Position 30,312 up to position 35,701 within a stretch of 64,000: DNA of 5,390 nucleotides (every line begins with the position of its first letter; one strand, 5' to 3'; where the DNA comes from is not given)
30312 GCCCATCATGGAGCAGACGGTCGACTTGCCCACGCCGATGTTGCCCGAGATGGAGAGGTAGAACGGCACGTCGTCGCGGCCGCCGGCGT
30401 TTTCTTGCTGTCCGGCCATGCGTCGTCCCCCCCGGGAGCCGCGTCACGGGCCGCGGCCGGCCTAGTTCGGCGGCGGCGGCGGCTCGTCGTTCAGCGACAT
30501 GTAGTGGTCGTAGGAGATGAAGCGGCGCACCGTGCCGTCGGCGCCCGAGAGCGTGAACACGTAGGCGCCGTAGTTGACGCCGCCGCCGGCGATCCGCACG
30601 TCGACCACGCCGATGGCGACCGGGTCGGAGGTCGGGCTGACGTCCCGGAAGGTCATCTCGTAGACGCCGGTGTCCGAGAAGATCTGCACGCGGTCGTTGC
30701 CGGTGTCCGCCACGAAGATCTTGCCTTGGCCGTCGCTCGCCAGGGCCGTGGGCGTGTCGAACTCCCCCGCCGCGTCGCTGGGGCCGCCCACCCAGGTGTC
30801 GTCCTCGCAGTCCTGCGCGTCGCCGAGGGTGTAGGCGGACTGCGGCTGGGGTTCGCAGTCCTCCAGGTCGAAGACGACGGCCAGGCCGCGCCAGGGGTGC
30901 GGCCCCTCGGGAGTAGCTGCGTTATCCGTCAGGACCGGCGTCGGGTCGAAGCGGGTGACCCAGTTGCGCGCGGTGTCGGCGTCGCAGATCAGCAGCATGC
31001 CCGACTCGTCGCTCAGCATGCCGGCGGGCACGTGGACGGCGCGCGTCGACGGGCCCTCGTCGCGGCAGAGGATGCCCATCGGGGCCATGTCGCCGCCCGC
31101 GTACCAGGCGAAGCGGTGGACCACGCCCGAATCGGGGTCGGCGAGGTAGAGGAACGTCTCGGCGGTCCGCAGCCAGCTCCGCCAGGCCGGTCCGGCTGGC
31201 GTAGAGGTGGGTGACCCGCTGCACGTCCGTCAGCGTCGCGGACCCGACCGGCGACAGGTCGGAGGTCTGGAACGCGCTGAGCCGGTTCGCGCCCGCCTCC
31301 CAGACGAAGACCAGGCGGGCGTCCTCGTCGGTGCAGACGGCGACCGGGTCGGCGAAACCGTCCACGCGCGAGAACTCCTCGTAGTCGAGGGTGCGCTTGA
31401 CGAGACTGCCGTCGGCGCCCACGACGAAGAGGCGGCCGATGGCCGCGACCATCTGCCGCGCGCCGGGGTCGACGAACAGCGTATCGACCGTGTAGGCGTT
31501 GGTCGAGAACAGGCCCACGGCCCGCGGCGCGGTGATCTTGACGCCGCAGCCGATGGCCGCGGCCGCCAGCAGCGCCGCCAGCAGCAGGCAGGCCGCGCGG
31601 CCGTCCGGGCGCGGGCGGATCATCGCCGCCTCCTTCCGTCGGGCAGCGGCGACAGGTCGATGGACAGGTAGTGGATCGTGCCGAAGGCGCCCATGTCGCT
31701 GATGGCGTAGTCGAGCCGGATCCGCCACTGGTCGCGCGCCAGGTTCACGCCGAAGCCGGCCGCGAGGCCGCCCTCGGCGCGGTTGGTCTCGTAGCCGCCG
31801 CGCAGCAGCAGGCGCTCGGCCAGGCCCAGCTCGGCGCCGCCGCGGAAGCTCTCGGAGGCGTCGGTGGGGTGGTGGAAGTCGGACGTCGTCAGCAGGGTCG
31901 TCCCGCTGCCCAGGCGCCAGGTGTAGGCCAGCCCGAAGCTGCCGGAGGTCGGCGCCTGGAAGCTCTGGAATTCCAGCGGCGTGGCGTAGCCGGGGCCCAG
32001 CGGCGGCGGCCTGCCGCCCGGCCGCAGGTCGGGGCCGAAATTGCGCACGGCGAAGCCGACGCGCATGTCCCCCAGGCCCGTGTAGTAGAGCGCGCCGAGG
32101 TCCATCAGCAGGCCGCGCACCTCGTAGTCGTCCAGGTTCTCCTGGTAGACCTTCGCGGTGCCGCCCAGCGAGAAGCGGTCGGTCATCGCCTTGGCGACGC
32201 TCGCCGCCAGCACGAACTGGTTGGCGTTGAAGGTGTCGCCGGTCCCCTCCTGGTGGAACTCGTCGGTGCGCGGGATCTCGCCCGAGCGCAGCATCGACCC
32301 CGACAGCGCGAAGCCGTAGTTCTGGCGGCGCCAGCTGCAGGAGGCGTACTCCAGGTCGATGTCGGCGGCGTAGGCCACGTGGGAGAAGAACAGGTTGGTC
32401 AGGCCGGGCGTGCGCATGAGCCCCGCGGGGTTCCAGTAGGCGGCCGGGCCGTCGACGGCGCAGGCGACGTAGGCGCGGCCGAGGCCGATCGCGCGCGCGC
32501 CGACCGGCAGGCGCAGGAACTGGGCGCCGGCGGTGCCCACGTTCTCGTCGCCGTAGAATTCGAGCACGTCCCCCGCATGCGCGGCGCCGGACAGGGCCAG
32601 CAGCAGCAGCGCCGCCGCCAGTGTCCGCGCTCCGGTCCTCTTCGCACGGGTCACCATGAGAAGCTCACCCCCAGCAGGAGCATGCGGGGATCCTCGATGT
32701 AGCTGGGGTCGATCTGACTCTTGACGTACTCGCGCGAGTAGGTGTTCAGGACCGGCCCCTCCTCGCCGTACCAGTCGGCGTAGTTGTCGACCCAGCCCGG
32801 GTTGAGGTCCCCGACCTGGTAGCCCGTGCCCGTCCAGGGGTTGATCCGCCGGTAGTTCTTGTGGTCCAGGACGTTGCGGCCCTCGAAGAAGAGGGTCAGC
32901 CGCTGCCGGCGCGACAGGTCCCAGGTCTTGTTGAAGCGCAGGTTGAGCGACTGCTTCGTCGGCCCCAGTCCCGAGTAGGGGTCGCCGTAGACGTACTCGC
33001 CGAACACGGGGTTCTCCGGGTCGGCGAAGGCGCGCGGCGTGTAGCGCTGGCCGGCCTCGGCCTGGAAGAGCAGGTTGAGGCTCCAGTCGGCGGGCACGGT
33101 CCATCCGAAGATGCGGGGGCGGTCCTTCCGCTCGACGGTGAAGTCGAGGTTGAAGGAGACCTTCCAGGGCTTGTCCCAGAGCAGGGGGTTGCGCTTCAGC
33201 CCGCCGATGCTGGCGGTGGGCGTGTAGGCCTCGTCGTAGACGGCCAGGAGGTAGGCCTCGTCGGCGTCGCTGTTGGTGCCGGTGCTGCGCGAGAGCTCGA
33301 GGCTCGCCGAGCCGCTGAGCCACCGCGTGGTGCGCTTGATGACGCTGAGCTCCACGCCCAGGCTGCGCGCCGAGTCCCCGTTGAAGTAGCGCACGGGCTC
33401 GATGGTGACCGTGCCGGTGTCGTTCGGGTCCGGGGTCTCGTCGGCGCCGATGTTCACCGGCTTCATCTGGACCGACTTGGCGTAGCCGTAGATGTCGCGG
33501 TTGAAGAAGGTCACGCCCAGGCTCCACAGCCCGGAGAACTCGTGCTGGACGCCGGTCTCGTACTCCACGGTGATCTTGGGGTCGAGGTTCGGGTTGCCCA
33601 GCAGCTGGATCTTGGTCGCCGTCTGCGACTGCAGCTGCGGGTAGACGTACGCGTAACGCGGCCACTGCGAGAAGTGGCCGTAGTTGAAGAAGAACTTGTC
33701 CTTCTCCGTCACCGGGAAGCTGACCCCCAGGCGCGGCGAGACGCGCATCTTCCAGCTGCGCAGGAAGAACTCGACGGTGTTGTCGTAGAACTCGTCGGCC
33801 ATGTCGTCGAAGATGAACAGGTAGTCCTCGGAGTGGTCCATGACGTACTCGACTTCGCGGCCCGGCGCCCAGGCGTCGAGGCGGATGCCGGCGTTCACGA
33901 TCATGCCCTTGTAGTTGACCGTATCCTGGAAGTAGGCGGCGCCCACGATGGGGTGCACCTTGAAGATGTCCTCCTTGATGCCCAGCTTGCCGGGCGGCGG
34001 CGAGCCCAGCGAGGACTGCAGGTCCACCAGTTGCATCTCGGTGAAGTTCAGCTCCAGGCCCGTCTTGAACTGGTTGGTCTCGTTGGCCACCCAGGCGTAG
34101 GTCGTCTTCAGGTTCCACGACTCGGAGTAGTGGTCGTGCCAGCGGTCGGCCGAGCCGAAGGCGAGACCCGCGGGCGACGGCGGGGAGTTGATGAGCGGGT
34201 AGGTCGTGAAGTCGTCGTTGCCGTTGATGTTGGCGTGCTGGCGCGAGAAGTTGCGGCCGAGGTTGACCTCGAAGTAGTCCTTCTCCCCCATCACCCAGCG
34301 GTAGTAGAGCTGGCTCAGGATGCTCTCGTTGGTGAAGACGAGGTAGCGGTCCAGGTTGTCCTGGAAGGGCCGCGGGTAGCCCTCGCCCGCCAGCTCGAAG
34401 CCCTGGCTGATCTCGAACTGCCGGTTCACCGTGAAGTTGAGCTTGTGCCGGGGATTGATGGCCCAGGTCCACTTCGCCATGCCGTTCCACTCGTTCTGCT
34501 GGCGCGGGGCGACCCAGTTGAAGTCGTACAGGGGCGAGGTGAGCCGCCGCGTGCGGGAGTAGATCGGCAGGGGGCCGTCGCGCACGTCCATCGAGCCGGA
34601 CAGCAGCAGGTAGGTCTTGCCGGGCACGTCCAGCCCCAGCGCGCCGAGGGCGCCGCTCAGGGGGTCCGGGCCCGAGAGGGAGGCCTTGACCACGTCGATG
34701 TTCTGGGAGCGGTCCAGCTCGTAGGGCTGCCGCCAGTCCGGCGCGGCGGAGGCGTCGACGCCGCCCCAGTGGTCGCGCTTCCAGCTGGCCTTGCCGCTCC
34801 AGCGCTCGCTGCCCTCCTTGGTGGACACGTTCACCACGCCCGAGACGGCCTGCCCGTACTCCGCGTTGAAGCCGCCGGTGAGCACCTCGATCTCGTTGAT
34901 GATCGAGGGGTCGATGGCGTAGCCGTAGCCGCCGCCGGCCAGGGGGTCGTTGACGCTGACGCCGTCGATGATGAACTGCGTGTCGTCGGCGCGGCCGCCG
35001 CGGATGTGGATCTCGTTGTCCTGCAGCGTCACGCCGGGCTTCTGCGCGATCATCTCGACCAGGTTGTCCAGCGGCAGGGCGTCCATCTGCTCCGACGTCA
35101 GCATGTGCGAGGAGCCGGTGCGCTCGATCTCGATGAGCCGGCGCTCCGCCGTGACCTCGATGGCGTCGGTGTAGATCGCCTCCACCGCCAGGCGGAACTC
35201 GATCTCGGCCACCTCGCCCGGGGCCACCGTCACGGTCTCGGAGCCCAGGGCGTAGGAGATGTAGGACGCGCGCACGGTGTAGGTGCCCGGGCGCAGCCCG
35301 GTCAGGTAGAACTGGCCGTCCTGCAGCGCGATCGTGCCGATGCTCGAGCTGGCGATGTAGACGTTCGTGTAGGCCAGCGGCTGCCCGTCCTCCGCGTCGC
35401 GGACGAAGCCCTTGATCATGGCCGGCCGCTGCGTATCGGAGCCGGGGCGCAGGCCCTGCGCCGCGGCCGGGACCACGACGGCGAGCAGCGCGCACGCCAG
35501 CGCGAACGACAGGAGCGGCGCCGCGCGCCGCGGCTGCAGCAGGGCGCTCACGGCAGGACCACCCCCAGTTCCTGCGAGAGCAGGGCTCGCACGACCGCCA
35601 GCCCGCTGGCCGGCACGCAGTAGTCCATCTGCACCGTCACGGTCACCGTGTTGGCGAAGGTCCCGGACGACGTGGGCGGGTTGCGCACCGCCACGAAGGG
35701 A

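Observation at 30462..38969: Translationally coupled five-gene outer-membrane module: CTD cargo + lipoprotein + TonB-dependent-type barrel + PorV-like barrel + NHL lipoprotein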

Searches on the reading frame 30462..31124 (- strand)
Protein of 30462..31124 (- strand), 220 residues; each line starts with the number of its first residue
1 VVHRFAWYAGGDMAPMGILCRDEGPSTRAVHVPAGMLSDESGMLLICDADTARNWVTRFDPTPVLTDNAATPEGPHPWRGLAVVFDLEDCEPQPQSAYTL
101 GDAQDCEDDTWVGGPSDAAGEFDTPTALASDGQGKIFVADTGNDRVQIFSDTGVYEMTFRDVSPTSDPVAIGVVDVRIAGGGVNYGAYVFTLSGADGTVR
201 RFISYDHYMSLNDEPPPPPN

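Call 3: search_protein_families(library=pfam, proteins=[window:30462-31124:-], max_evalue=0.01)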
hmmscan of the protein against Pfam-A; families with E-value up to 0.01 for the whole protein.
window:30462-31124:- (220 aa): 1 family
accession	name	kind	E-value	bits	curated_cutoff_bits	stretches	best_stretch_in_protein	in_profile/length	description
PF01436.27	NHL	-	5.2e-06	26.7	20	1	122-149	1-28/28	NHL repeat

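Call 4: search_protein_families(library=ncbifam, proteins=[window:30462-31124:-], max_evalue=0.01)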
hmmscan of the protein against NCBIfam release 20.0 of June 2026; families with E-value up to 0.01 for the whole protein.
window:30462-31124:- (220 aa): 1 family
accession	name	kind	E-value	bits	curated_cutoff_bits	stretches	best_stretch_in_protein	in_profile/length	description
NF035926.1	scyF_NHL_VPEP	equivalog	8.4e-06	25.2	350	1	113-167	237-291/376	scytonemin biosynthesis PEP-CTERM protein ScyF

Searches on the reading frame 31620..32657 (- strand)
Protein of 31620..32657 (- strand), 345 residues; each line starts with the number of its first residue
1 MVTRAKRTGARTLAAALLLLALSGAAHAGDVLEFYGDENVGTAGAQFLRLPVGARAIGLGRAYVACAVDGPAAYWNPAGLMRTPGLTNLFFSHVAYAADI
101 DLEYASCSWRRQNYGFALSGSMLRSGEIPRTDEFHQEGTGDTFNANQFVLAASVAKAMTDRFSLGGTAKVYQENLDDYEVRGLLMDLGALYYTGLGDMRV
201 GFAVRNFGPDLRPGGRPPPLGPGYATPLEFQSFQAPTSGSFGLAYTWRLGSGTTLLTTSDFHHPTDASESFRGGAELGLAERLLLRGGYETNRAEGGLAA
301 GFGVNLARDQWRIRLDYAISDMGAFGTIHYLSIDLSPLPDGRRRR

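Call 3: search_protein_families(library=pfam, proteins=[window:31620-32657:-], max_evalue=0.01)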
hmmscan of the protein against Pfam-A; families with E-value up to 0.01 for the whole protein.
window:31620-32657:- (345 aa): 1 family
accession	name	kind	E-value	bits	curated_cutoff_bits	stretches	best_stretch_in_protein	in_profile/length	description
PF19572.5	PorV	-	0.00018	21.6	27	1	37-175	5-146/243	Type IX secretion system protein PorV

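Call 4: search_protein_families(library=ncbifam, proteins=[window:31620-32657:-], max_evalue=0.01)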
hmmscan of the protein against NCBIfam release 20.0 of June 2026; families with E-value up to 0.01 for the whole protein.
window:31620-32657:- (345 aa): 4 families
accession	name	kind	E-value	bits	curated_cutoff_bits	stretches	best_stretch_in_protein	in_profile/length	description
NF033709.1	PorV_fam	subfamily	1.2e-46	159.8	90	1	42-334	1-323/326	PorV/PorQ family protein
NF033711.1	T9SS_PorQ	equivalog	1e-25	90.5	220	1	41-211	22-191/335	type IX secretion system protein PorQ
NF052325.1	PorVQ2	equivalog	1.4e-16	60.4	325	1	46-206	28-197/354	putative type IX sorting system protein PorV2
NF033710.1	T9SS_OM_PorV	equivalog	3.2e-10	39.7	250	1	32-176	17-160/367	type IX secretion system outer membrane channel protein PorV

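Call 49: search_solved_structures(query=window:31620-32657:-, max_evalue=1, show_alignments=2)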
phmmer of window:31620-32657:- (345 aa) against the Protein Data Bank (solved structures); distinct sequences matched with E-value up to 1: 1.
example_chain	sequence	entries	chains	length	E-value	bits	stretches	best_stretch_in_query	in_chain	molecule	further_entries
6h3i_F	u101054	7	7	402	1.1e-05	28.2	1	39-210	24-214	PorV | Type IX secretion system protein PorV domain-containing protein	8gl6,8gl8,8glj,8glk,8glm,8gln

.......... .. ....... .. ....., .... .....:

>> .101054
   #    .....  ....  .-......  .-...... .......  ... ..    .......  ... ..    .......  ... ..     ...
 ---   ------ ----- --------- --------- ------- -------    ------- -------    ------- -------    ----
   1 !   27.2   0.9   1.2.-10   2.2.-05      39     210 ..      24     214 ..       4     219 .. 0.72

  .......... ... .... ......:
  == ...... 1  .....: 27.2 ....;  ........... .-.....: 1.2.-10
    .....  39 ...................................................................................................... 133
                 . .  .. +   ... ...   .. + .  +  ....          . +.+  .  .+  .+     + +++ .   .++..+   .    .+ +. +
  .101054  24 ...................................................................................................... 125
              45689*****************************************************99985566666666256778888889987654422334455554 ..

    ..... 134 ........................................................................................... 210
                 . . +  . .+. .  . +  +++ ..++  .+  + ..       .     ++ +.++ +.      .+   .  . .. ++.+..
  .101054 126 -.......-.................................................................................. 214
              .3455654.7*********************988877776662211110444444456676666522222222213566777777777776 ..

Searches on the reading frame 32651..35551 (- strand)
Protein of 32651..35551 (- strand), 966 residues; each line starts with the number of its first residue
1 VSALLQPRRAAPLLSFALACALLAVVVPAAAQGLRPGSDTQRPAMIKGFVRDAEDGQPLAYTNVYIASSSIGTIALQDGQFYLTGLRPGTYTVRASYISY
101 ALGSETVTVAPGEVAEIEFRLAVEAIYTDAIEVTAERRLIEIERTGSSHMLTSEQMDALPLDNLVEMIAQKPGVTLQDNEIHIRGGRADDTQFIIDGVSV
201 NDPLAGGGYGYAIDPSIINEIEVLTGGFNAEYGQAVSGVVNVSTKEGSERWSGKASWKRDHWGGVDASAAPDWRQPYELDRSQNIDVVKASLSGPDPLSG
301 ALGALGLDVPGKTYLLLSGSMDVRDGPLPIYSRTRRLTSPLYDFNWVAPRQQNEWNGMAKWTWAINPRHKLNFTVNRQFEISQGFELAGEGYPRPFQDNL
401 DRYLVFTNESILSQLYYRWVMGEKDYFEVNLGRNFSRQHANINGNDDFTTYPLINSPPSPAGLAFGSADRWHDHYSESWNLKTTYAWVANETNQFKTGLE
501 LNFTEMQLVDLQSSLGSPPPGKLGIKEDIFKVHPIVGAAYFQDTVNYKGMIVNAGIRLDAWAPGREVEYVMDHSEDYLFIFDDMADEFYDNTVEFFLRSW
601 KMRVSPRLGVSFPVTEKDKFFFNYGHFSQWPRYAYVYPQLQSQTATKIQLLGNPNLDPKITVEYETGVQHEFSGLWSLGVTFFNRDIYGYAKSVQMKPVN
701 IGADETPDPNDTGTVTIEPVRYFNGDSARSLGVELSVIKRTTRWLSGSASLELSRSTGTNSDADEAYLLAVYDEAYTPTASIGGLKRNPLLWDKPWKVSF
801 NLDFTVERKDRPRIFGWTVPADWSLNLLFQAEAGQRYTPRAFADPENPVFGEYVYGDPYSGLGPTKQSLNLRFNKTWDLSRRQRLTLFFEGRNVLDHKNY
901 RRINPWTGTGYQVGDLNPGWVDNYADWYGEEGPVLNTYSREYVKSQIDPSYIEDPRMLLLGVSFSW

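Call 3: search_protein_families(library=pfam, proteins=[window:32651-35551:-], max_evalue=0.01)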
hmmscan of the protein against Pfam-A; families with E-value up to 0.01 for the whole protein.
window:32651-35551:- (966 aa): 5 families
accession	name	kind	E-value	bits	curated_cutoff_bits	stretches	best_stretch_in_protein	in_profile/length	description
PF13620.12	CarboxypepD_reg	-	5.4e-15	56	32.3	1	46-121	2-81/82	Carboxypeptidase regulatory-like domain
PF07715.20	Plug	-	5.9e-14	52.9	23.9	1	145-239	6-107/107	TonB-dependent Receptor Plug Domain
PF13715.12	CarbopepD_reg_2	-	8.7e-14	51.8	32.2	1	46-131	1-86/88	CarboxypepD_reg-like domain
PF14905.12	OMP_b-brl_3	-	1.7e-12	47.5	27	1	473-761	51-300/408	Outer membrane protein beta-barrel family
PF09430.16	EMC7_beta-sandw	-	0.0028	18.3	26.6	1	60-119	8-65/122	ER membrane protein complex subunit 7, beta-sandwich domain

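Call 4: search_protein_families(library=ncbifam, proteins=[window:32651-35551:-], max_evalue=0.01)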
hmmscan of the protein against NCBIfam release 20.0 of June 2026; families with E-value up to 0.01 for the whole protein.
window:32651-35551:- (966 aa): 21 families
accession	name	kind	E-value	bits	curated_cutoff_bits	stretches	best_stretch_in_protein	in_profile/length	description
TIGR01786.1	TonB-hemlactrns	subfamily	2.5e-17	62.5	323.75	2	131-247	3-136/719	TonB-dependent hemoglobin/transferrin/lactoferrin family receptor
TIGR01785.1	TonB-hemin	subfamily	1.4e-13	50.2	316.85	2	350-747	195-553/677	TonB-dependent heme/hemoglobin receptor family protein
TIGR01783.1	TonB-siderophor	subfamily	1e-12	47.5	223.5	2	149-250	7-113/649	TonB-dependent siderophore receptor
TIGR04056.1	OMP_RagA_SusC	subfamily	1.1e-12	47.1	368.25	1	46-249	3-208/981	SusC/RagA family TonB-linked outer membrane protein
NF010010.0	PRK13483.1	equivalog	4e-11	41.6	927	2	646-752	445-544/660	ligand-gated channel protein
NF010051.0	PRK13528.1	subfamily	1.3e-09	36.9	583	1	127-256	35-183/727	FepA family TonB-dependent siderophore receptor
NF010048.1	PRK13524.1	subfamily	1.6e-09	36.8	493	1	117-255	29-186/744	FepA family TonB-dependent siderophore receptor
NF010011.0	PRK13484.1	equivalog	1.5e-08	33.4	1197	1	147-254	50-169/682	IreA family TonB-dependent siderophore receptor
NF052345.1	S_layer_anammox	exception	4.7e-08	30.9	1400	1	43-134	1312-1404/1596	Kustd1514 family S-layer glycoprotein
TIGR01779.1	TonB-B12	equivalog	4.2e-07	28.9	599.7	1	151-249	52-158/614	TonB-dependent vitamin B12 receptor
NF010012.0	PRK13486.1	equivalog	9.6e-07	27.5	924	1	179-253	84-166/696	TonB-dependent receptor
NF007926.1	PRK10641.1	equivalog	1.3e-06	27.3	836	1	168-258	76-167/617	TonB-dependent vitamin B12 receptor BtuB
NF041535.1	TonB_rec_PqqU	equivalog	2.1e-06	26.3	1200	1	193-250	79-135/676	TonB-dependent receptor PqqU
NF007478.2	PRK10064.1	equivalog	2.1e-06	26.3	745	1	129-256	31-169/663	catecholate siderophore receptor CirA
TIGR01782.1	TonB-Xanth-Caul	subfamily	3.1e-06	25.8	310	1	651-744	637-729/868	TonB-dependent receptor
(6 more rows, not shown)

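Call 80: search_solved_structures(query=window:32651-35551:-, max_evalue=0.001)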
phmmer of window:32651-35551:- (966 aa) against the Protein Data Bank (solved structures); distinct sequences matched with E-value up to 0.001: 2.
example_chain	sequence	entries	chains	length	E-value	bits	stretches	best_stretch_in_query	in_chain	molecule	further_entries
6v81_A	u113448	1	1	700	1.6e-05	26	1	140-281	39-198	Probable TonB-dependent receptor YncD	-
9c4o_A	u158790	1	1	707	2e-05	25.7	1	141-281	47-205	Pyrroloquinoline quinone transporter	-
